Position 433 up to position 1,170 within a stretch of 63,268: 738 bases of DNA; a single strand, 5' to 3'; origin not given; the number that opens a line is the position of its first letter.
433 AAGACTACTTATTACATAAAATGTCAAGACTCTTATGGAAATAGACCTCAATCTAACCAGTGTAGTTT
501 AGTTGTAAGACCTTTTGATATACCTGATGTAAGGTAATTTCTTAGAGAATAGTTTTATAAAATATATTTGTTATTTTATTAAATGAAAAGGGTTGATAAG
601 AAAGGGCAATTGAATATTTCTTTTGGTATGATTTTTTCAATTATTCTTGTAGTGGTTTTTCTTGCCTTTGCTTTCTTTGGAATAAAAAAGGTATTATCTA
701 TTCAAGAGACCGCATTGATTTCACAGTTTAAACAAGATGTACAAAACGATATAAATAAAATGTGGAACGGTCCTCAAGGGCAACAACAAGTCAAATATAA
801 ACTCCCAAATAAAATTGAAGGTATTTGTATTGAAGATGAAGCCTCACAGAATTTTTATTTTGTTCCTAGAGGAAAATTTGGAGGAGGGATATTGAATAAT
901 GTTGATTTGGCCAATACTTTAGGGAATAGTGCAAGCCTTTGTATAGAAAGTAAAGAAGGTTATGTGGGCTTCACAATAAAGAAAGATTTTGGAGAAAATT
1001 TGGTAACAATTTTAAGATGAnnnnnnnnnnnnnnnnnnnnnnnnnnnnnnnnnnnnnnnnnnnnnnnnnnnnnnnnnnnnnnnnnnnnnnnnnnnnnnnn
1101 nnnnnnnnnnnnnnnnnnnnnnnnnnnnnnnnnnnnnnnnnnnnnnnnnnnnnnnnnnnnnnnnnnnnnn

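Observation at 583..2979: Operon of four overlapping genes with archaeal class III (prepilin-type) signal peptides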

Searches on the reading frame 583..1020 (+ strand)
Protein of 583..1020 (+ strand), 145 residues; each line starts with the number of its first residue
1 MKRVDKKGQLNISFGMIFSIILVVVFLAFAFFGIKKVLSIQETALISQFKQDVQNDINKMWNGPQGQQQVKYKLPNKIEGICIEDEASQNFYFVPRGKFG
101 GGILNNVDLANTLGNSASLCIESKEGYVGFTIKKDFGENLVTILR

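Call 3: search_protein_families(library=pfam, proteins=[window:583-1020:+], max_evalue=1)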
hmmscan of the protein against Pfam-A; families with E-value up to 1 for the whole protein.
window:583-1020:+ (145 aa): 0 families

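Call 4: search_protein_families(library=ncbifam, proteins=[window:583-1020:+], max_evalue=1)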
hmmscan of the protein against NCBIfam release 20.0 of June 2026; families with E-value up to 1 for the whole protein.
window:583-1020:+ (145 aa): 2 families
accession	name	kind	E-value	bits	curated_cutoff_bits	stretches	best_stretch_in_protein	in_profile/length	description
TIGR04251.1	SCM_rSAM_ScmF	equivalog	0.041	13.3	400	1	17-84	249-310/353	SynChlorMet cassette radical SAM/SPASM protein ScmF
NF046116.1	adhesin_Lcl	equivalog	0.071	11.6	500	1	21-72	11-63/431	collagen-like adhesin Lcl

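Call 9: find_encoding_contigs(protein=window:583-1020:+, flank=10000, max_places=6)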
Protein window:583-1020:+ (145 aa): 1 contig read that carries it; 1 place shown.
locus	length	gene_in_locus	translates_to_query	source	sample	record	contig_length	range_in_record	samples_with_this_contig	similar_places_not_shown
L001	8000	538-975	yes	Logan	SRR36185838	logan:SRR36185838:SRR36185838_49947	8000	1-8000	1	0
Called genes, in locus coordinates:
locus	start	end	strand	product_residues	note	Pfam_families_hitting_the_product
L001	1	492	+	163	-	?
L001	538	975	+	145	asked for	-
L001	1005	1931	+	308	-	-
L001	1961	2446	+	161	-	-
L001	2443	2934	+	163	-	-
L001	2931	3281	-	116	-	PF01047:MarR (weak), PF25212:HVO_A0114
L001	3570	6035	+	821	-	-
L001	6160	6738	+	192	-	-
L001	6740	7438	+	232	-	-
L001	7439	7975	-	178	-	-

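Call 36: find_homologous_proteins(query=window:583-1020:+, max_evalue=0.001)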
Query window:583-1020:+ (145 aa): 73 proteins with E <= 0.001 among 88 candidates.
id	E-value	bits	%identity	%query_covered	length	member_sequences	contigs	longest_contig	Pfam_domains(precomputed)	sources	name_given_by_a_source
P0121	4.7e-89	313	100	100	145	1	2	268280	-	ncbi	-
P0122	6.7e-68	245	73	98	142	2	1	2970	-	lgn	-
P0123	2.6e-58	214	70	94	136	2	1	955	-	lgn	-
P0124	2.9e-56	207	66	97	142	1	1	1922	-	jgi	jgi:hypothetical protein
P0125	1.8e-55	205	62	99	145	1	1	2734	-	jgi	jgi:uncharacterized protein (UPF0333 family)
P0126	1.6e-53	198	63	100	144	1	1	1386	-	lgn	-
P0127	1.8e-50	188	58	97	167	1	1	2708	-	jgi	jgi:hypothetical protein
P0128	7.5e-50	186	58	95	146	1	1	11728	-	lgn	-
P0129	1.3e-49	186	58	95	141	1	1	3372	-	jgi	jgi:hypothetical protein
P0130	3.0e-48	181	56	97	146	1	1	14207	-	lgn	-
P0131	9.2e-48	180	55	99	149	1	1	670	-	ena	-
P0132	1.9e-47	179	56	96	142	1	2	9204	-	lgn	-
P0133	1.4e-44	169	55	96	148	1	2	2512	-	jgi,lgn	-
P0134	5.3e-44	167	56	99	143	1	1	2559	-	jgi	jgi:uncharacterized protein (UPF0333 family)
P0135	1.3e-43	166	52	99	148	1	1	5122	-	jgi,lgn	-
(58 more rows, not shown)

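Call 39: search_solved_structures(query=A2, max_evalue=10, show_alignments=2)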
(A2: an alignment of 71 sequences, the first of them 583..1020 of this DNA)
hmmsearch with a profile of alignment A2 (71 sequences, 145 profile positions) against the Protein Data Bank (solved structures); distinct sequences matched with E-value up to 10: 4.
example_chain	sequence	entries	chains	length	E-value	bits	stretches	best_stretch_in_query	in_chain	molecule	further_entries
6hm4_A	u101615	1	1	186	0.023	17.9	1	48-84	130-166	S-M checkpoint control protein rad4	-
4bmc_A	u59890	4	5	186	0.023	17.9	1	48-84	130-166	S-M CHECKPOINT CONTROL PROTEIN RAD4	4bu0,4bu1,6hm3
9e02_F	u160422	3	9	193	0.058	16.6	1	14-60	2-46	Sec-independent protein translocase protein TatB homolog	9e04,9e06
8x90_A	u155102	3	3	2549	9.8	9.3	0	12-56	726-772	Voltage-dependent P/Q-type calcium channel subunit alpha-1A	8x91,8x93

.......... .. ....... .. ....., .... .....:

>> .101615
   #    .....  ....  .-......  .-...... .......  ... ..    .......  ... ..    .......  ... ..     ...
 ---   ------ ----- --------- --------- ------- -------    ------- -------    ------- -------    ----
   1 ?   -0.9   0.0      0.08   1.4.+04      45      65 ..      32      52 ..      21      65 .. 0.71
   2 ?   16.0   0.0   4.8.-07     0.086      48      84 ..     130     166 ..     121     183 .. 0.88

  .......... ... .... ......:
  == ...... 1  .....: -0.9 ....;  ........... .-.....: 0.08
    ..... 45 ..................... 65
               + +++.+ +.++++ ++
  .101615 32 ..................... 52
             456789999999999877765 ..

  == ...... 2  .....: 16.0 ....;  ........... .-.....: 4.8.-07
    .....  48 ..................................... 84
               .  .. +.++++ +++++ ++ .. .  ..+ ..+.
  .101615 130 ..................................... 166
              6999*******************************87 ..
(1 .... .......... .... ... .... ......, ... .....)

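Call 41: search_protein_families(library=pfam, alignment_id=A2, max_evalue=1)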
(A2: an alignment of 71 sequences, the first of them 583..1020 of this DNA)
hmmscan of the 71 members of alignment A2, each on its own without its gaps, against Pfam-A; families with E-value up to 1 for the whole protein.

A. member 1, window:583-1020:+ (145 aa): 0 families

B. families by the number of members that match (of 71 scanned): 68 families (the first 25 are shown)
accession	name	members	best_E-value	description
PF00335.26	Tetraspanin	12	0.011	Tetraspanin family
PF13624.11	SurA_N_3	10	0.012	SurA-like N-terminal domain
PF20775.2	Tag1_N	5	0.0043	Tag1 N-terminal domain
PF14891.12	Peptidase_M91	5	0.022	Effector protein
PF23906.1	DUF7248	4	0.0024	Family of unknown function (DUF7248)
PF02416.21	TatA_B_E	4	0.004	mttA/Hcf106 family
PF06480.20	FtsH_ext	3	0.084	FtsH Extracellular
PF18437.6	Nup54_C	2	0.023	Nup54 C-terminal interacting domain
PF10003.15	DUF2244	2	0.078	Integral membrane protein (DUF2244)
PF23958.1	DUF7287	2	0.084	Family of unknown function (DUF7287)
PF16954.10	HRG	2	0.14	Haem-transporter, endosomal/lysosomal, haem-responsive gene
PF07602.17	DUF1565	1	0.0045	Protein of unknown function (DUF1565)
PF14333.11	DUF4389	1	0.0045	Domain of unknown function (DUF4389)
PF13573.12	SprB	1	0.0097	SprB repeat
PF14296.11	O-ag_pol_Wzy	1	0.015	O-antigen polysaccharide polymerase Wzy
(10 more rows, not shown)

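Call 43: predict_structure(alignment_id=A2)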
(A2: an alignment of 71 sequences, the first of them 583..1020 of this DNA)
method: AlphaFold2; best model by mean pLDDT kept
length: 145 residues; sequences in the alignment: 71
mean_pLDDT: 88.0   pTM: 0.70
mean pLDDT of the five models: 88.0, 87.6, 87.3, 87.2, 86.4
residues with pLDDT >= 90: 90; 70-90: 43; 50-70: 10; < 50: 2
segments of 3 or more residues with pLDDT < 50: none
pLDDT, mean of each block of 10 residues (from residue 1): 54 78 93 88 91 95 93 92 90 90 92 91 92 92 92
secondary structure, 60 per line:
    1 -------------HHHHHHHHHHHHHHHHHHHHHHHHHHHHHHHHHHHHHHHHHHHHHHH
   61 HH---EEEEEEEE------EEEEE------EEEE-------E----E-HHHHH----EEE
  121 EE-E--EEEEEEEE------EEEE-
elements in order: H14-62 E66-73 E80-84 E91-94 H109-113 E118-122 E127-134 E141-144

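Call 54: fold_search(model_id=the predicted structure, library=pdb)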
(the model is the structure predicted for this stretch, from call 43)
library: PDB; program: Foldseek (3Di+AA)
matches with E <= 10: 381; with E <= 0.001: 0
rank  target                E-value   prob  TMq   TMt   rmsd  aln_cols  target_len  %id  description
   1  5jbd_B                4.6e-01  0.28  0.25  0.06   7.4        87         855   11  4,6-alpha-glucanotransferase GTFB from Lactobacillus reuteri 121 (released 2017-01-18)
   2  7ly9_L                6.2e-01  0.04  0.13  0.17  16.1        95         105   15  Cryo-EM structure of 2909 Fab in complex with 3BNC117 Fab and CAP256.wk34.c80 SOSIP.RnS2 N160K HIV-1 Env trimer (released 2021-08-18)
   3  7l2e_J                8.2e-01  0.08  0.20  0.24  15.1       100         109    9  Cryo-EM structure of NTD-directed neutralizing antibody 4-18 in complex with prefusion SARS-CoV-2 spike glycoprotein (released 2021-03-24)
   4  7dfq                  9.8e-01  0.13  0.22  0.08  10.5        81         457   11  Crystal Structure of a novel 4-O-alpha-L-rhamnosyl-beta-D-glucuronidase from Fusarium oxysporum 12S, ligand-free form (released 2021-03-17)
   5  9tf5_A                9.8e-01  0.02  0.11  0.13  15.8        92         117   14  Structure of human wild-type signal regulatory protein alpha V2 variant (SIRPaV2) with zinc (released 2026-01-28)
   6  5wsz_A                1.1e+00  0.03  0.12  0.10  16.1       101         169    9  Crystal structure of a lytic polysaccharide monooxygenase,BtLPMO10A, from Bacillus thuringiensis (released 2017-02-22)
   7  8f0h_D                1.2e+00  0.04  0.13  0.18  16.3        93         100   14  Structure of SARS-CoV-2 spike with antibody Fabs 2A10 and 1H2 (Local refinement of the RBD and Fabs 1H2 and 2A10) (released 2023-05-03)
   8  2ben_A                1.2e+00  0.03  0.12  0.11  16.5       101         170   14  Crystal structure of the Serratia marcescens chitin-binding protein CBP21 Y54A mutant. (released 2004-12-08)
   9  6nmr_S                1.2e+00  0.02  0.12  0.14  15.6        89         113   10  Blocking Fab 119 anti-SIRP-alpha antibody in complex with SIRP-alpha Variant 1 (released 2019-08-07)
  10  7paa_XXX              1.2e+00  0.03  0.14  0.11  16.3        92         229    6  JC polyomavirus VP1 in complex with scFv 29B1 (released 2023-02-08)
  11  8t7r_o                1.3e+00  0.03  0.14  0.11  16.0        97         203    9  Crystal structure of human leukocyte antigen A*0101 in complex with the Fab of alloreactive antibody E07 (released 2024-12-25)
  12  8xef_C                1.3e+00  0.03  0.14  0.18  16.7        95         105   13  Cocktail GC2050-GC2225 (released 2024-12-11)
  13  8jqs_L                1.3e+00  0.03  0.14  0.17  17.0        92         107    8  CryoEM structure of sNS1 complexed with Fab 14G5 (released 2024-12-04)
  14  2ben_B                1.3e+00  0.03  0.13  0.12  17.9       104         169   13  Crystal structure of the Serratia marcescens chitin-binding protein CBP21 Y54A mutant. (released 2004-12-08)
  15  9t7f_A                1.3e+00  0.02  0.12  0.14  15.5        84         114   12  Crystal structure of human Signal Regulatory Protein 2 (SIRP) alpha V2 in complex with 5-Hydroxy-L-Tryptophan (released 2026-01-28)
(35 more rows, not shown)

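Call 73: search_protein_representatives(alignment_id=A2)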
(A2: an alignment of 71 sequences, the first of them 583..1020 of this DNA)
Query: 71 sequences, 145 profile positions. Proteins with E-value up to 0.001 (for the whole library): 1321; up to 1e-10: 721; up to 1e-30: 216. The best 150 are listed.
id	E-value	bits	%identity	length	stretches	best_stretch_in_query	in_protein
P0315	4.4e-60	218.0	-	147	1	4-144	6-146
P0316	3.9e-53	195.5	-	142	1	6-145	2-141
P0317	1.0e-52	194.2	-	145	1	1-144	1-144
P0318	3.6e-52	192.4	-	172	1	5-144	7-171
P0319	5.5e-52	191.8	-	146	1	1-144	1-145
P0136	2.3e-51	189.8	-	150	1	2-144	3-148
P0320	3.8e-51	189.1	-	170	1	4-144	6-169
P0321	2.4e-50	186.5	-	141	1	4-144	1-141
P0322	3.1e-50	186.1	-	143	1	5-144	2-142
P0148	1.1e-49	184.4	-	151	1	4-145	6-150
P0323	1.3e-49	184.1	-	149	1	5-145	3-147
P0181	2.6e-49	183.1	-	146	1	4-144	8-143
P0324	3.8e-49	182.6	-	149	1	1-144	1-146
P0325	4.7e-49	182.3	-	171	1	1-144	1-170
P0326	5.9e-49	182.0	-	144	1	4-144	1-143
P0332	9.1e-48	178.1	-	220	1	3-143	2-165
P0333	9.1e-48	178.1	-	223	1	10-144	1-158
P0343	2.7e-46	173.3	-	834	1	10-145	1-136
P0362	2.5e-44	166.9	-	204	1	4-143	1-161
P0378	5.3e-43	162.7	-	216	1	6-143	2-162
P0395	1.6e-41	157.8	-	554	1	4-144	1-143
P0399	3.6e-41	156.7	-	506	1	1-144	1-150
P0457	9.8e-37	142.3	-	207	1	10-143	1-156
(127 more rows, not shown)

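Call 75: search_protein_families(library=pfam, proteins=[P0343, P0395, P0399, P0332, P0333, P0378, P0362, P0457], max_evalue=0.01)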
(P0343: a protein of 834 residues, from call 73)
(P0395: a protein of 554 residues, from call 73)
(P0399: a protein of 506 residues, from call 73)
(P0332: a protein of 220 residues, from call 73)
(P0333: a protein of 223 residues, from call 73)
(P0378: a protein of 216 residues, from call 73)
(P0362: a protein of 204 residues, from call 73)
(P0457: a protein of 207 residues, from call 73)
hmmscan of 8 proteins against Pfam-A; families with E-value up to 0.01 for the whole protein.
P0343 (834 aa): 3 families
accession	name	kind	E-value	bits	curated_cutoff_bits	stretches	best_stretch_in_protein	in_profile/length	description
PF21294.4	Polysacc_lyase_14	-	5.9e-11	42.9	27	1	612-815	7-200/215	Polysaccharide lyase 14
PF13472.12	Lipase_GDSL_2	-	4.6e-09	37.5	32.9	1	353-525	1-177/178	GDSL-like Lipase/Acylhydrolase family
PF00657.28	Lipase_GDSL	-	1.7e-05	25.5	23.6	1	353-529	3-206/208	GDSL-like Lipase/Acylhydrolase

P0395 (554 aa): 1 family
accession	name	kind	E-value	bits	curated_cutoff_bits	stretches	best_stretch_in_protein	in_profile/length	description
PF21294.4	Polysacc_lyase_14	-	3.5e-12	46.9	27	1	403-465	139-200/215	Polysaccharide lyase 14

P0399 (506 aa): 1 family
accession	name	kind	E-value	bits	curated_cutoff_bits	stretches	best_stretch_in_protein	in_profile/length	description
PF21294.4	Polysacc_lyase_14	-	5.8e-16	59.3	27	1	249-476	5-215/215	Polysaccharide lyase 14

P0332 (220 aa): 0 families

P0333 (223 aa): 0 families

P0378 (216 aa): 0 families

P0362 (204 aa): 0 families

P0457 (207 aa): 0 families

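Call 76: find_encoding_contigs(protein=P0399, flank=8000, max_places=3)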
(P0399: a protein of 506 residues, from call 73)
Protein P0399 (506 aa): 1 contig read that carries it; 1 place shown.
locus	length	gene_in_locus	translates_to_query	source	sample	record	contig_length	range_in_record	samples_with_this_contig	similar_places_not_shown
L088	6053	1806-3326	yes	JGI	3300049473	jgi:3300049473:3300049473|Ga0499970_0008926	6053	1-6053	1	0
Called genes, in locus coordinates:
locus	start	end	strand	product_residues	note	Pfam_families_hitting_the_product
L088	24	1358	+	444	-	PF13948:DUF4215 (faint)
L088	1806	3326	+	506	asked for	PF21294:Polysacc_lyase_14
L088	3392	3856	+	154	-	-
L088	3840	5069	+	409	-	-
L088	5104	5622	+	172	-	-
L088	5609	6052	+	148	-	?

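Call 79: search_protein_families(library=pfam, proteins=[L088:3392-3856:+, L088:3840-5069:+, L088:5104-5622:+, L088:24-1358:+, L088:5609-6052:+], max_evalue=0.1)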
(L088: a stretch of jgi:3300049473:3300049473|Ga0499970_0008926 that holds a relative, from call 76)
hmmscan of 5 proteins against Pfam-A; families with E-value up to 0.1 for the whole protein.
L088:3392-3856:+ (154 aa): 0 families

L088:3840-5069:+ (409 aa): 0 families

L088:5104-5622:+ (172 aa): 3 families
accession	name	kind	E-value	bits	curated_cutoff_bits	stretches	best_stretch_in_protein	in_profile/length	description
PF09624.15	DUF2393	-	0.0035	17.8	26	1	12-98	19-102/146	Protein of unknown function (DUF2393)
PF07790.16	Pilin_N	-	0.061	14.6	25.2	1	8-36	2-30/78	Archaeal Type IV pilin, N-terminal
PF07705.17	CARDB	-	0.082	13.6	22.7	0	41-105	3-64/101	CARDB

L088:24-1358:+ (444 aa): 2 families
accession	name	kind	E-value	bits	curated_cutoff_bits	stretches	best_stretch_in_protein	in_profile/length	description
PF13948.11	DUF4215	-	1.5e-05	25.7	27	2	183-217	16-46/47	Domain of unknown function (DUF4215)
PF21963.2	TcdA1_RBD_2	-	0.083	13.6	27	0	122-156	11-45/86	TcdA1, receptor binding domain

L088:5609-6052:+ (148 aa): 1 family
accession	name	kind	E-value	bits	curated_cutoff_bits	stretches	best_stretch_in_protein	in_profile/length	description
PF18954.5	DUF5697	-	0.038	14.6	27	1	18-90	17-80/161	Family of unknown function (DUF5697)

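Call 82: find_encoding_contigs(protein=P0343, flank=10000, max_places=3)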
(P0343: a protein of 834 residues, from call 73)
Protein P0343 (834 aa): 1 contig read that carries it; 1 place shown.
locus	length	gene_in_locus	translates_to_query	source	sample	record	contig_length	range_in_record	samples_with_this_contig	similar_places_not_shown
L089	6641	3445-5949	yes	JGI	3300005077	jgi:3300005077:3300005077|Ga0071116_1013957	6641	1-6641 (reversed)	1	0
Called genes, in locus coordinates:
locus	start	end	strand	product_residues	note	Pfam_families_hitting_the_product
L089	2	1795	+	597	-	?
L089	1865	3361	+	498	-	-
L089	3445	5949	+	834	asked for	PF00657:Lipase_GDSL (faint), PF13472:Lipase_GDSL_2, PF21294:Polysacc_lyase_14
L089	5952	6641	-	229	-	?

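Call 83: find_encoding_contigs(protein=P0395, flank=10000, max_places=3)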
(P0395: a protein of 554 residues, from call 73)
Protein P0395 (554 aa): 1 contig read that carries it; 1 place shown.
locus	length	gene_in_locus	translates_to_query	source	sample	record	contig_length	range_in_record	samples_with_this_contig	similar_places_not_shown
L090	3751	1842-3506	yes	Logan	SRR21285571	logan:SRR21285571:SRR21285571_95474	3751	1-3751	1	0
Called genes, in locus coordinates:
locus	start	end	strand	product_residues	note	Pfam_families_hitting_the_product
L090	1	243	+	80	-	?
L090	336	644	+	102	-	-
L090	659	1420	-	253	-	-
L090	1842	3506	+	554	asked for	PF21294:Polysacc_lyase_14 (weak)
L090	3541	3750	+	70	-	?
